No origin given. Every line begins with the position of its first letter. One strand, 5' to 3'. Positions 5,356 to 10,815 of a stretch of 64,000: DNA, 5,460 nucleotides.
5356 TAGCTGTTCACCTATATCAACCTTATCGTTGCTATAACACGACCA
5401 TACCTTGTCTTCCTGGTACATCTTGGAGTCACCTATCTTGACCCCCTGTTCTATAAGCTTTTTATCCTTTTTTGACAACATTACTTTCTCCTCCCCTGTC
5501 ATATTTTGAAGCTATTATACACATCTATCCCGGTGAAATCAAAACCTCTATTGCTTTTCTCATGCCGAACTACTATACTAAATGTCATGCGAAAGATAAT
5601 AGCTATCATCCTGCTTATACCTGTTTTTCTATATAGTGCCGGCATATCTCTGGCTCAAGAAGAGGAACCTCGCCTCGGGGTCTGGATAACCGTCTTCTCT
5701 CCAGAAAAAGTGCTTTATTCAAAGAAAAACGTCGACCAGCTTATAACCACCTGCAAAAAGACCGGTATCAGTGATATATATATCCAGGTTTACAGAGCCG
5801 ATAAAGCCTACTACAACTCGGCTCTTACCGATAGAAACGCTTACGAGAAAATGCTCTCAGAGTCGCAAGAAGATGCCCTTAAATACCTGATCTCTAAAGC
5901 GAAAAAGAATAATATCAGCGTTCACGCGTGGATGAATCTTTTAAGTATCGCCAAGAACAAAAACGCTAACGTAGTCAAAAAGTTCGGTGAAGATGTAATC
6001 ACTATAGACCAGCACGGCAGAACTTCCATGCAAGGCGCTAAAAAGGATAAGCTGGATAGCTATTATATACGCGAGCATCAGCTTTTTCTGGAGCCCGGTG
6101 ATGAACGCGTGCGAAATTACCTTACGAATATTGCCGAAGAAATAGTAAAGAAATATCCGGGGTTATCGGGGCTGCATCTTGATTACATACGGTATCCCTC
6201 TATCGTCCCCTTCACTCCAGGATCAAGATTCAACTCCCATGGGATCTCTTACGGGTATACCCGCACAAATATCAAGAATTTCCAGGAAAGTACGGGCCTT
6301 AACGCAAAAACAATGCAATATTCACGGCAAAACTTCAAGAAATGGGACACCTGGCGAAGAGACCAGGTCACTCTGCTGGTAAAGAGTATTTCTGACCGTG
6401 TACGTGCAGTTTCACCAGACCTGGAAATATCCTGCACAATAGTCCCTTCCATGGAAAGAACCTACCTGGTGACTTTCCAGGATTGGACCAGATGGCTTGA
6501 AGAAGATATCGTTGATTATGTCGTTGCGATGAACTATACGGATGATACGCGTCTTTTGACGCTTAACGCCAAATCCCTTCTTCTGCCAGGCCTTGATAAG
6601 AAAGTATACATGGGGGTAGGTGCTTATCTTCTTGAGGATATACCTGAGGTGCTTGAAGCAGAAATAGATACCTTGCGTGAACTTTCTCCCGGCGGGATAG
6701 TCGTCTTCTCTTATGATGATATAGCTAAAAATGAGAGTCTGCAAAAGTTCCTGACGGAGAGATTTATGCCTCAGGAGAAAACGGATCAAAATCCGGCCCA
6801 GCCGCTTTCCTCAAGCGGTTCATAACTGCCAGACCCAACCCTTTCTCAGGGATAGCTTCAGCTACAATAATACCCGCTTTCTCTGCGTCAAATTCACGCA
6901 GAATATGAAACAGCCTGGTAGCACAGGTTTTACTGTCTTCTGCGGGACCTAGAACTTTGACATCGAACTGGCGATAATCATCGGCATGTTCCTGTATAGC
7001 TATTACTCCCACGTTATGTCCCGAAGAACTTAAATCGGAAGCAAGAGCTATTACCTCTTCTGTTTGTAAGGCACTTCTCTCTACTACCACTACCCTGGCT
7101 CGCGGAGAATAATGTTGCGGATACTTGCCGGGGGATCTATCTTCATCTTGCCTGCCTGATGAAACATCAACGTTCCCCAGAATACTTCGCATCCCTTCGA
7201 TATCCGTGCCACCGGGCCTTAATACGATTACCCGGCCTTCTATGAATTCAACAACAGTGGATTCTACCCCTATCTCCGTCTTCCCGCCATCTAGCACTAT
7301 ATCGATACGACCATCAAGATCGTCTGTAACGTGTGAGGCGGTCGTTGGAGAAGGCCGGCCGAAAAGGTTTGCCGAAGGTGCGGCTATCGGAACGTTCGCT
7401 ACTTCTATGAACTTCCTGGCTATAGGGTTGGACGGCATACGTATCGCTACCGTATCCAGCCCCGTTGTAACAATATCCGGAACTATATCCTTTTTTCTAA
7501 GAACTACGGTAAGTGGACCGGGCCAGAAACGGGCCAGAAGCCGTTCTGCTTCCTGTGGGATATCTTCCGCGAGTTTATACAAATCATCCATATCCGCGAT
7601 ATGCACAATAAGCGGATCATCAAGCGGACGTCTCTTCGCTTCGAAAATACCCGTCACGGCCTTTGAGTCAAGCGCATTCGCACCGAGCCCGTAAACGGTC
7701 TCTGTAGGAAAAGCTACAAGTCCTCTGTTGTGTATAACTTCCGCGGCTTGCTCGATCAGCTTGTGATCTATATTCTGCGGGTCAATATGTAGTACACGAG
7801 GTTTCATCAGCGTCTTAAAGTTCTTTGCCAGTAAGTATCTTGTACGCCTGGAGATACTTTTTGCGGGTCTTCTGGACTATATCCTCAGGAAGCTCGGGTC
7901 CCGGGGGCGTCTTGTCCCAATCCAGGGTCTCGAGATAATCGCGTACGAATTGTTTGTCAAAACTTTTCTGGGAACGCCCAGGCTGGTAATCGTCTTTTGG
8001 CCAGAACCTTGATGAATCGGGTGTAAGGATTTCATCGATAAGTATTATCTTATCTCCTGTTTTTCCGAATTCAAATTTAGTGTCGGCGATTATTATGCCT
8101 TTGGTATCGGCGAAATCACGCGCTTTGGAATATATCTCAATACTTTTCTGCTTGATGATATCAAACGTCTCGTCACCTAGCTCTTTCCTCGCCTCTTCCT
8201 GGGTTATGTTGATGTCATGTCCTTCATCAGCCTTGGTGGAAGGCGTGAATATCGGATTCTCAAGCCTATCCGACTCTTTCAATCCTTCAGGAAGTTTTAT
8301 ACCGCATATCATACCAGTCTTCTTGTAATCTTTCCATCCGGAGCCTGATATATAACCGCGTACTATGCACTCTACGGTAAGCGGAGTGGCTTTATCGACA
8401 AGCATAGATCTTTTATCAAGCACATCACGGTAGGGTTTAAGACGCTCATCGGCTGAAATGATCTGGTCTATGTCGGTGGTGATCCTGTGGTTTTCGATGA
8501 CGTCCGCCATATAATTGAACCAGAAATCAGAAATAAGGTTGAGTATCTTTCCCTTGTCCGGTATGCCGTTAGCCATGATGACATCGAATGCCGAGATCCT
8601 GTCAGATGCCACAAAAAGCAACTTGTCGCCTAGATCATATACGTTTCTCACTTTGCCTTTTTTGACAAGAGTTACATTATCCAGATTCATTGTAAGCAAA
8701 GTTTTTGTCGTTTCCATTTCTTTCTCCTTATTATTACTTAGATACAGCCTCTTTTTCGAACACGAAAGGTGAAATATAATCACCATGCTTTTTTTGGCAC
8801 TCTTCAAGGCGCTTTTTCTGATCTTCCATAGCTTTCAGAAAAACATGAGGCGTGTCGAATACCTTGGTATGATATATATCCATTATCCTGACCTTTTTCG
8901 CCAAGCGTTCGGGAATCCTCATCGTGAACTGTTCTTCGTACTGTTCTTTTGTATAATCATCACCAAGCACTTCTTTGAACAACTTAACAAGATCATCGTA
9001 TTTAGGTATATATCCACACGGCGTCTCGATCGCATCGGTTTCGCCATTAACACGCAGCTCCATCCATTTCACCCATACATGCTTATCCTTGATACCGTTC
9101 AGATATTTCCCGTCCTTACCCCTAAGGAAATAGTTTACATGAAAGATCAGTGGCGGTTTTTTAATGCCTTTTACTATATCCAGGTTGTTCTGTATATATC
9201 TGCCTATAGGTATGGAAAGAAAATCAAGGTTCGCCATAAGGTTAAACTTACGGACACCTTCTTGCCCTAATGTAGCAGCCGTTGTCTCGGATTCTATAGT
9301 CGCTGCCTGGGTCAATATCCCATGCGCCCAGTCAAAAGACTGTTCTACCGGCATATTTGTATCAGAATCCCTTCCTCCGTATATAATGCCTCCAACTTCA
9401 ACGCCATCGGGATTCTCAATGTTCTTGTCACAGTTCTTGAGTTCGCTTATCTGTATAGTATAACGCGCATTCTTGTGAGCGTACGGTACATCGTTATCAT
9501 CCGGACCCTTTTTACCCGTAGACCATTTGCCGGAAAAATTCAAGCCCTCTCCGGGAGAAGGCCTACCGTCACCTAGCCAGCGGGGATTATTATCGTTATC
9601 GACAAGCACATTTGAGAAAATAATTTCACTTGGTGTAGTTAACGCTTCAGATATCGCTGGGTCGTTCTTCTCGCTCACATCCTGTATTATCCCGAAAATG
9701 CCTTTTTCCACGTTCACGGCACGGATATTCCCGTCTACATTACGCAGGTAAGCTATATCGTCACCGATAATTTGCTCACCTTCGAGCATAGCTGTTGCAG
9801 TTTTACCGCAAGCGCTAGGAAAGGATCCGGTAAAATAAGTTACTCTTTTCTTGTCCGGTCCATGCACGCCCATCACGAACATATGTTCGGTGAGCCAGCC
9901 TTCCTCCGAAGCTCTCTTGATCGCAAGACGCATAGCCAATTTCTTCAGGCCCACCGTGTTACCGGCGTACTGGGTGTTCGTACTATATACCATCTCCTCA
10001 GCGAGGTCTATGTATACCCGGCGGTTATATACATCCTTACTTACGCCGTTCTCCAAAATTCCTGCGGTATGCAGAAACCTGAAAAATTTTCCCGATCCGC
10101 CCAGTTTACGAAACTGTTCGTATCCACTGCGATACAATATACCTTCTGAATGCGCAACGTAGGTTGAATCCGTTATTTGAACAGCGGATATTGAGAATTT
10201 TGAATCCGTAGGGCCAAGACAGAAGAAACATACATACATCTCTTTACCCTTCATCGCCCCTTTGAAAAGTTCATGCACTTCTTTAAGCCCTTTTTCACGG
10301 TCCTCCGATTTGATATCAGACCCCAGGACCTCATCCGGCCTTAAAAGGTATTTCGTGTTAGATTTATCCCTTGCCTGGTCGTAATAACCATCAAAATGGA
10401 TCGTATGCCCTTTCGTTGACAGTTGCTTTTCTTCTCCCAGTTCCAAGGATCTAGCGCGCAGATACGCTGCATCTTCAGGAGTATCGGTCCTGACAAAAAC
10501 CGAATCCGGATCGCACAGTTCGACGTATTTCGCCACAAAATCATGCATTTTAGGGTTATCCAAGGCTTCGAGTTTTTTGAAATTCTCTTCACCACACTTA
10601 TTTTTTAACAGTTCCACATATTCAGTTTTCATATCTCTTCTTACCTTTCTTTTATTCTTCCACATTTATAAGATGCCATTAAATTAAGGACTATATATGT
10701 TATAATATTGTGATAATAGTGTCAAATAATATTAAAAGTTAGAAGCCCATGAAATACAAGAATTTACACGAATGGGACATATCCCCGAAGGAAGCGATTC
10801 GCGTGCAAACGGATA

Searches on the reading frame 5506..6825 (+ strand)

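Call 6: search_protein_families(library=pfam, proteins=[window:5506-6825:+], max_evalue=0.00001)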
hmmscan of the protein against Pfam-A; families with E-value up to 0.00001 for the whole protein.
window:5506-6825:+ (439 aa): 2 families
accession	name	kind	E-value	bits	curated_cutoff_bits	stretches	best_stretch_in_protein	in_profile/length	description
PF02638.21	GHL10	-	7.8e-34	117.6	27.9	1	58-346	4-263/311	Glycosyl hydrolase-like 10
PF13200.12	DUF4015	-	1e-06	28.6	27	1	67-232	6-150/313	Putative glycosyl hydrolase domain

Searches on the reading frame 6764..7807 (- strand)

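Call 48: search_protein_families(library=pfam, proteins=[window:6764-7807:-], max_evalue=0.000001)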
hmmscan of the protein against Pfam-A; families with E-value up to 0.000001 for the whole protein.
window:6764-7807:- (347 aa): 2 families
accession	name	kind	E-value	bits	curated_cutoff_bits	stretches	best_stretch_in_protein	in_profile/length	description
PF01300.24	Sua5_yciO_yrdC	-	2.5e-60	203.4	25.1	1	24-199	2-178/178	Telomere recombination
PF03481.19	Sua5_C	-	4.2e-30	105.5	22.9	1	208-337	8-136/136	Threonylcarbamoyl-AMP synthase, C-terminal domain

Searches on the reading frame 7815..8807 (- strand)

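Call 48: search_protein_families(library=pfam, proteins=[window:7815-8807:-], max_evalue=0.000001)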
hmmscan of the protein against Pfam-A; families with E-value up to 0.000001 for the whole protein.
window:7815-8807:- (330 aa): 1 family
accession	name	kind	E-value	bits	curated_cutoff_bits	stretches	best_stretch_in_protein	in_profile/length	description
PF01259.24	SAICAR_synt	-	4.4e-78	262.7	20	1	48-300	2-229/233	SAICAR synthetase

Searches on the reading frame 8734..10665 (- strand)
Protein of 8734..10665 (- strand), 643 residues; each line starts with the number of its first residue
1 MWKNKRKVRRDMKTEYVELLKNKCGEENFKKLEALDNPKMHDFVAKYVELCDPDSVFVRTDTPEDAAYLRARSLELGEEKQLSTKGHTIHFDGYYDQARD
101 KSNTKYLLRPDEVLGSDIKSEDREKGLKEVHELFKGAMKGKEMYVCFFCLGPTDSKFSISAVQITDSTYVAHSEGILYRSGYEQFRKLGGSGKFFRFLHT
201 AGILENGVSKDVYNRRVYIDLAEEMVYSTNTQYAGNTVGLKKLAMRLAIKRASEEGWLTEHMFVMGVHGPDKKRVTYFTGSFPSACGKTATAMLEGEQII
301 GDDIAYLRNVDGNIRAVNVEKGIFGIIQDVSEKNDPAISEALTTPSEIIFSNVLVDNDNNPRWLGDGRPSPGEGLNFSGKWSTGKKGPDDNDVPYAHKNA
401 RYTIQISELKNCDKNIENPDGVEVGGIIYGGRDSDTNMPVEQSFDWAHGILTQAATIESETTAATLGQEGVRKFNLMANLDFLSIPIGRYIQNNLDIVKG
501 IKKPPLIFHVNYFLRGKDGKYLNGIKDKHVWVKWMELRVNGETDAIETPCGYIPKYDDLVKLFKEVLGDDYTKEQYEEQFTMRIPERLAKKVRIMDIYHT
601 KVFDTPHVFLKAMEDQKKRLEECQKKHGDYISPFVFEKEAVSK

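Call 48: search_protein_families(library=pfam, proteins=[window:8734-10665:-], max_evalue=0.000001)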
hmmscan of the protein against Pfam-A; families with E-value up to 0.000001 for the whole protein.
window:8734-10665:- (643 aa): 3 families
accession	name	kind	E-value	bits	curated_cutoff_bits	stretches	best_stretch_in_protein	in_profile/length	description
PF00821.23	PEPCK_GTP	-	2.3e-103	346.2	23.8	1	257-619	1-357/357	Phosphoenolpyruvate carboxykinase C-terminal P-loop domain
PF17297.7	PEPCK_N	-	4e-62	210.1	23.8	1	42-252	1-217/218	Phosphoenolpyruvate carboxykinase N-terminal domain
PF01293.25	PEPCK_ATP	-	6.6e-08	32.1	26.5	1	118-360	62-289/465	Phosphoenolpyruvate carboxykinase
